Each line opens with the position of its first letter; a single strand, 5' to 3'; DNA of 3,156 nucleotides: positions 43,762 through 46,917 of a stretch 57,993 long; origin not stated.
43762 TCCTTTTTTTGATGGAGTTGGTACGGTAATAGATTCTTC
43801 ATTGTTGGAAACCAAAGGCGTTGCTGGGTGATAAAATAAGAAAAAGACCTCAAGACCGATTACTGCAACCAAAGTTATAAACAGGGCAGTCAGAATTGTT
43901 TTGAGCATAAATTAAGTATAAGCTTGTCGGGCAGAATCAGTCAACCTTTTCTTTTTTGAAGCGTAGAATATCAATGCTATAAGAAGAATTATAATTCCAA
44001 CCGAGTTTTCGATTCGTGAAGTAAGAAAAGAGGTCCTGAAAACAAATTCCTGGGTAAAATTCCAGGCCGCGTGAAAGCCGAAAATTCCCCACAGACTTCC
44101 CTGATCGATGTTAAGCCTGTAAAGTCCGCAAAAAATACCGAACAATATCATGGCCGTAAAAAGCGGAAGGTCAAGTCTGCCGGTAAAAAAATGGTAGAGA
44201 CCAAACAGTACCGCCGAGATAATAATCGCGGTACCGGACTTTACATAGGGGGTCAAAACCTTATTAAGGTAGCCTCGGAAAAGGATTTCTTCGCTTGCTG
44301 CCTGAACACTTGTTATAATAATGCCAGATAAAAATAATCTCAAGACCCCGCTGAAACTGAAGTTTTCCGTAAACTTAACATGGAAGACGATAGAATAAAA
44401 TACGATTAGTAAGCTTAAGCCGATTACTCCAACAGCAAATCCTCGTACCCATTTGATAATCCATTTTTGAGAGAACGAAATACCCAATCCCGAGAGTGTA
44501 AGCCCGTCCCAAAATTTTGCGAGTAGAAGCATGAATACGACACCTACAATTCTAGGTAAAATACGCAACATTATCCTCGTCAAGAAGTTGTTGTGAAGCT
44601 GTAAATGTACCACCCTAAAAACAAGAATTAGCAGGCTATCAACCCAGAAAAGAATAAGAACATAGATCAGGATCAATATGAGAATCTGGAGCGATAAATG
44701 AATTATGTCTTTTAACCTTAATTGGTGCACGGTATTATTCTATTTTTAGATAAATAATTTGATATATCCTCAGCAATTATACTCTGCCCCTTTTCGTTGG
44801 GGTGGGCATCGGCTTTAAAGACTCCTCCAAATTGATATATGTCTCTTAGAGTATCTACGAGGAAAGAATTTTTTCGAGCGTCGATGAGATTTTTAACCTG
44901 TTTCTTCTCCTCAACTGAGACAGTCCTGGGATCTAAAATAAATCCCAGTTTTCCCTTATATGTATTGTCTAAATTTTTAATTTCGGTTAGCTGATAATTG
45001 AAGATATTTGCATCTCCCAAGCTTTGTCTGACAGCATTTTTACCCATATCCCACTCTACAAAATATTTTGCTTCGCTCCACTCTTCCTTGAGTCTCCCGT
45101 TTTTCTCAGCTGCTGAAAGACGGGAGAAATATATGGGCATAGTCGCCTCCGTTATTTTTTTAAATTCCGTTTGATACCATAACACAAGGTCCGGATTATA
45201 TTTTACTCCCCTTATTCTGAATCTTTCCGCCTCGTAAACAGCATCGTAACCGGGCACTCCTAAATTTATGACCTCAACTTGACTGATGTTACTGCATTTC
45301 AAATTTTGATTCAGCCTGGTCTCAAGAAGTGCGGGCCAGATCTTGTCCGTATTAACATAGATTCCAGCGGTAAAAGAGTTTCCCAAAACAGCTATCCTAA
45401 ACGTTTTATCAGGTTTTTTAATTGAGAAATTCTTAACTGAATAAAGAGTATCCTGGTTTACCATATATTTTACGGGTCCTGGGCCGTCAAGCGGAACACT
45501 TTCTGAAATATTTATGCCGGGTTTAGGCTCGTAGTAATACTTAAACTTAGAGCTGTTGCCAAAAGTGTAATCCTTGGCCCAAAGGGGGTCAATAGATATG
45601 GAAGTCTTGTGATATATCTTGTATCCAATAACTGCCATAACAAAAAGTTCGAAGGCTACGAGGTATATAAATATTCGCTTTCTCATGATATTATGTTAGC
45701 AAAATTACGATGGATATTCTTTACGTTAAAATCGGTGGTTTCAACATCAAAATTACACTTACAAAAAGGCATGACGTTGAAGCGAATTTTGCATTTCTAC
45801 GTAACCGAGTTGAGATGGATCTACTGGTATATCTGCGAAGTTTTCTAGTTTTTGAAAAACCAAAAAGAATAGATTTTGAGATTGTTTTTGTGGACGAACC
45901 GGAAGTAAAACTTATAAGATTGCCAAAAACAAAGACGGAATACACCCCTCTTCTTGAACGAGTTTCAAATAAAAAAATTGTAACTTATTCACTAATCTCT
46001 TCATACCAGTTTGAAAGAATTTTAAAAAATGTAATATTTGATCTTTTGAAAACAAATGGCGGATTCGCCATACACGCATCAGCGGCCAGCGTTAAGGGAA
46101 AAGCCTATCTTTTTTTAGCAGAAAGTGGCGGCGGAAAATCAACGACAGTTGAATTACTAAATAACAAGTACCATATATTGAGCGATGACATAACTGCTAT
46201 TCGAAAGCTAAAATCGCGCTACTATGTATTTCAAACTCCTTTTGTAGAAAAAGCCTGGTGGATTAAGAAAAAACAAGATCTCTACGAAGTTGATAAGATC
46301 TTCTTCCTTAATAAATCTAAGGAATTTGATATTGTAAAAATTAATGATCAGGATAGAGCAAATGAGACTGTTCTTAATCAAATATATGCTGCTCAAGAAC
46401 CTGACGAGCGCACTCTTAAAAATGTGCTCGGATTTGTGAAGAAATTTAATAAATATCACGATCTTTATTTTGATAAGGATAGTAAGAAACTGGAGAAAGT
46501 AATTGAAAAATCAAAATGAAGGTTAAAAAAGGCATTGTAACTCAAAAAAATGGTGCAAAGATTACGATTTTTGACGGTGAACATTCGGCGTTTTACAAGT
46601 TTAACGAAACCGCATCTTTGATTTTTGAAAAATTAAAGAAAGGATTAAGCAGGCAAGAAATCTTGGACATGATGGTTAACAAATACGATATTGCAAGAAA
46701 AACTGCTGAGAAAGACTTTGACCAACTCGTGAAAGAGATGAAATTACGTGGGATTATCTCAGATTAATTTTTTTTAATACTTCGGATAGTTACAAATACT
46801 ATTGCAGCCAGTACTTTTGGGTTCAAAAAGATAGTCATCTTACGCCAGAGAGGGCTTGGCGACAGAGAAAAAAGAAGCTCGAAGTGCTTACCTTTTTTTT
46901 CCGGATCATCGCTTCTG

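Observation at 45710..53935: YcaO/SagB azoline-type RiPP locus with a non-canonical accessory set in a CPR-like genome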

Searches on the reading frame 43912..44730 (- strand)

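Call 3: search_protein_families(library=pfam, proteins=[window:43912-44730:-], max_evalue=0.01)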
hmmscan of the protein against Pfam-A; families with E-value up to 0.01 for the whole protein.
window:43912-44730:- (272 aa): 1 family
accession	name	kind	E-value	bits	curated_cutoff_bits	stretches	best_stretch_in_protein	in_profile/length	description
PF02517.21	Rce1-like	-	7e-17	62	22.4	1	133-225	5-92/93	Type II CAAX prenyl endopeptidase Rce1-like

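Call 4: search_protein_families(library=ncbifam, proteins=[window:43912-44730:-], max_evalue=0.01)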
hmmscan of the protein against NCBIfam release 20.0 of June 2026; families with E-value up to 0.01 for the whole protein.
window:43912-44730:- (272 aa): 4 families
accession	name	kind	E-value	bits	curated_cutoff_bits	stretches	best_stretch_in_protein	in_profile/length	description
NF041647.1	ABC_perm_CPBP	equivalog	3.9e-08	32.5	435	1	16-226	426-629/636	ABC transporter permease subunit/CPBP intramembrane protease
NF040589.1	CPBP_Synerg_MrtS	equivalog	8.5e-07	29.3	130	1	103-221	47-157/170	Synerg-CTERM system glutamic-type intramembrane protease MrtS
NF040914.1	Mrt_core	domain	0.00032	20.7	100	1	143-231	11-105/108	myxosortase family intramembrane protease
NF033192.3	CPBP_JDVT_MrtJ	equivalog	0.0024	18.5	75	1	143-224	8-92/98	JDVT-CTERM system glutamic-type intramembrane protease MrtJ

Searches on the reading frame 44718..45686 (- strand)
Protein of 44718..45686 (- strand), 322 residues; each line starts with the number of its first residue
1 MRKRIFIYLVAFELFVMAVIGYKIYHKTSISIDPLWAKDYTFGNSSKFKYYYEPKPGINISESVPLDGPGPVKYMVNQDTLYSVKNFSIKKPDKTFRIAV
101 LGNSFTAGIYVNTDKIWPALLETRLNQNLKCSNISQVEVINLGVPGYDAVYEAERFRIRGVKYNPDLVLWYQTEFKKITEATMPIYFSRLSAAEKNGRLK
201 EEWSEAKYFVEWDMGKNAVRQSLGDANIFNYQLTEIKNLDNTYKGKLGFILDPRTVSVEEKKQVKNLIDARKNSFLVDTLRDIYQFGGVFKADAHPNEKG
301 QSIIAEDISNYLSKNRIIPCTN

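Call 3: search_protein_families(library=pfam, proteins=[window:44718-45686:-], max_evalue=0.01)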
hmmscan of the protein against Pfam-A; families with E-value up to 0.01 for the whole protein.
window:44718-45686:- (322 aa): 2 families
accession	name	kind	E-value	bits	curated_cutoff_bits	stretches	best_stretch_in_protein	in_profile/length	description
PF13472.12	Lipase_GDSL_2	-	1.6e-06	29.2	32.9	1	100-169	1-67/178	GDSL-like Lipase/Acylhydrolase family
PF00657.28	Lipase_GDSL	-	6.3e-05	23.6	23.6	0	98-168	1-80/208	GDSL-like Lipase/Acylhydrolase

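Call 4: search_protein_families(library=ncbifam, proteins=[window:44718-45686:-], max_evalue=0.01)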
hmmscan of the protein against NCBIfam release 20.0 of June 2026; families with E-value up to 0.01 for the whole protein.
window:44718-45686:- (322 aa): 2 families
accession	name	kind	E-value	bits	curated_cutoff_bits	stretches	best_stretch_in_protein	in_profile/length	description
NF007819.1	PRK10528.1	equivalog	0.0025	17.6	270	0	98-151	31-79/210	multifunctional acyl-CoA thioesterase I/protease I/lysophospholipase L1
NF042968.1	AcxylEst_AxeA1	equivalog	0.004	15.5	700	0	93-134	272-315/459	acetylxylan esterase AxeA1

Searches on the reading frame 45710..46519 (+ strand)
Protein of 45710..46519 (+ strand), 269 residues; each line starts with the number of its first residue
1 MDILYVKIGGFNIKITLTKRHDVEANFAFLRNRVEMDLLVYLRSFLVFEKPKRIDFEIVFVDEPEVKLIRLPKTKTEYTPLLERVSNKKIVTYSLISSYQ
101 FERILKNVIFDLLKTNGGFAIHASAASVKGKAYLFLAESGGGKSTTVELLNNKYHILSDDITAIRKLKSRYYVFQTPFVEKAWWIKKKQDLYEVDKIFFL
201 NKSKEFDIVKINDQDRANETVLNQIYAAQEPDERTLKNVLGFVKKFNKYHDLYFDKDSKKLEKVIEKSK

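Call 3: search_protein_families(library=pfam, proteins=[window:45710-46519:+], max_evalue=0.01)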
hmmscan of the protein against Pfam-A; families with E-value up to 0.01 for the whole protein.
window:45710-46519:+ (269 aa): 1 family
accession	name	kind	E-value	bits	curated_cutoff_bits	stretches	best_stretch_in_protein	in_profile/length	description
PF07475.17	Hpr_kinase_C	-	0.0064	16.5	33.3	0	120-177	8-66/171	HPr Serine kinase C-terminal domain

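Call 4: search_protein_families(library=ncbifam, proteins=[window:45710-46519:+], max_evalue=0.01)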
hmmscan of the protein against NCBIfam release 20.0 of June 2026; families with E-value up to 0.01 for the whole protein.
window:45710-46519:+ (269 aa): 3 families
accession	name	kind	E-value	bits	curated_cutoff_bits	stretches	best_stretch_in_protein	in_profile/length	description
TIGR04249.1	SCM_chp_ScmC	equivalog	9.2e-09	35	125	1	114-219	121-232/292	SynChlorMet cassette protein ScmC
TIGR00679.1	hpr-ser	equivalog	3.8e-05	23.1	240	1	82-171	96-185/300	HPr(Ser) kinase/phosphatase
NF007603.0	PRK10250.1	equivalog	0.0058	16.8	183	0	172-232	13-74/122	MmcQ/YjbR family DNA-binding protein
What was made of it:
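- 45710..46519 (+): ScmC-family, HPr-kinase-like P-loop protein (269 aa); predicted precursor Ser/Thr kinase. TIGR04249 E = 9e-9 (call 4).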

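Call 33: search_protein_families(library=pfam, proteins=[window:45710-46519:+], max_evalue=10)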
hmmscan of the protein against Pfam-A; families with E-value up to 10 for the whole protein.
window:45710-46519:+ (269 aa): 3 families
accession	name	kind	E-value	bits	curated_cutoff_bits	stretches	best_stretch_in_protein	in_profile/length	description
PF07475.17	Hpr_kinase_C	-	0.0064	16.5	33.3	1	120-177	8-66/171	HPr Serine kinase C-terminal domain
PF00005.33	ABC_tran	-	0.12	13.4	25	1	129-163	10-44/137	ABC transporter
PF03193.22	RsgA_GTPase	-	0.14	12.4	30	1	119-161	95-137/174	RsgA GTPase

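Call 51: search_solved_structures(query=window:45710-46519:+, max_evalue=10, show_alignments=2)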
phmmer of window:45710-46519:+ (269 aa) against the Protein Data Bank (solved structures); distinct sequences matched with E-value up to 10: 18.
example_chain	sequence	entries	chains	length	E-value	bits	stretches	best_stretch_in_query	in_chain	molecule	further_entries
7zk9_A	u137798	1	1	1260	0.0065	19.3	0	130-159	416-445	ATP-dependent translocase ABCB1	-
7zk8_A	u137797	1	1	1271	0.0067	19.3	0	130-159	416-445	ATP-dependent translocase ABCB1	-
7zk4_A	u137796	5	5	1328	0.0073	19.1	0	130-159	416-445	ATP-dependent translocase ABCB1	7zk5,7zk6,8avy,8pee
7zka_A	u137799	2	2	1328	0.0073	19.1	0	130-159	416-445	ATP-dependent translocase ABCB1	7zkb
7kah_D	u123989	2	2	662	0.047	16.5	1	170-221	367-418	Protein translocation protein SEC63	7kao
6n3q_D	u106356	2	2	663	0.047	16.5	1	170-221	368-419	Protein translocation protein SEC63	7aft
7kb5_D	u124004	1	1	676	0.047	16.5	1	170-221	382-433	Protein translocation protein SEC63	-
7kar_D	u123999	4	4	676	0.048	16.5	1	170-221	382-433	Protein translocation protein SEC63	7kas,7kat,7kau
6nd1_A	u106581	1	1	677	0.049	16.4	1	170-221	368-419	Protein translocation protein SEC63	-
7kai_D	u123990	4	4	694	0.05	16.4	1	170-221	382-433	Protein translocation protein SEC63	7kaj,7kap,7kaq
1ko7_A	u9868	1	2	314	0.15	14.8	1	90-177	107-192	Hpr kinase/phosphatase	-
2lyx_A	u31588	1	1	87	0.2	14.4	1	155-212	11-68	Uncharacterized protein yqzG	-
6fn1_A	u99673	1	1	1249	0.29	13.9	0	130-159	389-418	Human-mouse chimeric ABCB1 (ABCBHM)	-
6fn4_A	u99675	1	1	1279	0.31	13.8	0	130-159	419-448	Apo form of Human-mouse chimeric ABCB1 (ABCB1HM) in complex with Antigen binding fragment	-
9iba_A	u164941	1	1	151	0.41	13.4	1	90-154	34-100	ARR-2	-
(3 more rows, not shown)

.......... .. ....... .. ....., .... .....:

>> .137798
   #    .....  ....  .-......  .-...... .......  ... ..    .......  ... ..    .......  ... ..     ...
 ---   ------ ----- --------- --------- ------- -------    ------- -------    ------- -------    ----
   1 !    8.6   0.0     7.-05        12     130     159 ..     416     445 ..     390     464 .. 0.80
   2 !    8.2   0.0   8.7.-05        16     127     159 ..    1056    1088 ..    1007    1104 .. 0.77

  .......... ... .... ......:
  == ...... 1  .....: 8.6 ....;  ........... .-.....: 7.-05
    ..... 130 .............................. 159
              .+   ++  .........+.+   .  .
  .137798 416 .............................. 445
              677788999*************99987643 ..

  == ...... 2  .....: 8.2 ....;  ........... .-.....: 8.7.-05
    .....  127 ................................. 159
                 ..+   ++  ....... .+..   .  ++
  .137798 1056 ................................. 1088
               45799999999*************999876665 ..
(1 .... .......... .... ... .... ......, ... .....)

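Call 53: find_homologous_proteins(query=window:45710-46519:+, max_evalue=0.001)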
Query window:45710-46519:+ (269 aa): 28 proteins with E <= 0.001 among 687 candidates.
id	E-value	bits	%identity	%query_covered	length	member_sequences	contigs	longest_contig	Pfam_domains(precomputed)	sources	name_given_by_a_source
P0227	1.7e-169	580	100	100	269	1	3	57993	PF27840.1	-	-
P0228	6.4e-82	293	51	99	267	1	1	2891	PF07475.18,PF27840.1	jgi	-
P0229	1.8e-81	291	53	99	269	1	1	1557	PF07475.18,PF27840.1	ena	-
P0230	1.3e-80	289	52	99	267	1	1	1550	PF27840.1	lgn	-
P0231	5.1e-80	287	51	99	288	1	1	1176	PF27840.1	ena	-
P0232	6.3e-78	280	51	100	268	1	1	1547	PF27840.1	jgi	jgi:hypothetical protein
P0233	1.2e-74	269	51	100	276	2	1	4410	PF27840.1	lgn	-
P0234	2.0e-69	252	46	100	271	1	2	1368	PF00005.34,PF27840.1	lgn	-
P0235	1.1e-68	250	53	87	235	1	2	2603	PF27840.1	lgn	-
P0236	1.3e-41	161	38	98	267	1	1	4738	PF27840.1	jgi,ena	-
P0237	5.3e-37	146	34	99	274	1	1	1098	PF27840.1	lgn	-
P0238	9.0e-37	145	37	96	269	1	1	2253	PF27840.1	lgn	-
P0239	1.9e-36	144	34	95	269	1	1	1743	PF27840.1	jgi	jgi:hypothetical protein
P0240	3.7e-35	140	35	99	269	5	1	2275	PF27840.1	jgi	jgi:hypothetical protein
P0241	3.3e-34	137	37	85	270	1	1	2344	PF27840.1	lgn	-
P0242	3.6e-34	137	34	99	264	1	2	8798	PF27840.1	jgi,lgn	-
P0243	8.5e-33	132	36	97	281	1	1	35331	PF27840.1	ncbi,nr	ncbi:MAG: hypothetical protein Q7T54_02795 [Candidatus Levybacteria bacterium]|nr:hypothetical prote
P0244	1.1e-32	132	35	96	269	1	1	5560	PF27840.1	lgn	-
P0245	2.5e-30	124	34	97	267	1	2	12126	PF01293.26,PF27840.1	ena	-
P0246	2.5e-28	117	31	99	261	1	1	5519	PF27840.1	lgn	-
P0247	1.3e-11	63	36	43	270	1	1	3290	PF27840.1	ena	-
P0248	1.2e-7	50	40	45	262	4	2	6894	PF27840.1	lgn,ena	-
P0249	4.8e-6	44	37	32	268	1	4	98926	PF27840.1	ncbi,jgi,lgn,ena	-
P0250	3.1e-5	42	30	56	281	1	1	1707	PF27840.1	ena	-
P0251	4.6e-5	41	28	59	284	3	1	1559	PF27840.1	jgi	-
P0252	9.4e-5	40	30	48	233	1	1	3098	PF27840.1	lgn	-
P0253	1.5e-4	39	29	52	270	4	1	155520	PF27840.1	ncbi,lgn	-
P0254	5.8e-4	38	27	54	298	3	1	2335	PF27840.1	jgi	jgi:hypothetical protein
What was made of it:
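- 45710..46519 (+): PF27840 (call 53).
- On HPr-kinase-like RiPP kinases / Pfam ScmC (PF27840): PF27840 is precomputed for the window protein (call 53).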

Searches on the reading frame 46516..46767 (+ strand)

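Call 3: search_protein_families(library=pfam, proteins=[window:46516-46767:+], max_evalue=0.01)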
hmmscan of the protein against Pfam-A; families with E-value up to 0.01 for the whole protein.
window:46516-46767:+ (83 aa): 1 family
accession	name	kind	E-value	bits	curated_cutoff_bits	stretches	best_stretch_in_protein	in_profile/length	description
PF05402.18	PqqD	-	7.2e-12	45.9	23.4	1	18-81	4-67/67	Coenzyme PQQ synthesis protein D (PqqD)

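Call 4: search_protein_families(library=ncbifam, proteins=[window:46516-46767:+], max_evalue=0.01)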
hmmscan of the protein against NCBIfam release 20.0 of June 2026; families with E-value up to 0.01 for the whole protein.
window:46516-46767:+ (83 aa): 3 families
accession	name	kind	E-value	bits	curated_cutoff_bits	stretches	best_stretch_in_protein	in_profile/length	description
NF033530.1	lasso_PqqD_Strm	exception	1.5e-10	41.2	70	1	6-80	3-77/78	lasso peptide biosynthesis PqqD family chaperone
NF050069.2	PqqD_rel_WgkC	exception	1.4e-08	34.6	110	1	3-82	8-87/103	PqqD family peptide maturation chaperone WgkC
NF033536.1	lasso_PqqD_Bac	exception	1.1e-06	28.7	80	1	3-81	9-86/88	lasso peptide biosynthesis PqqD family chaperone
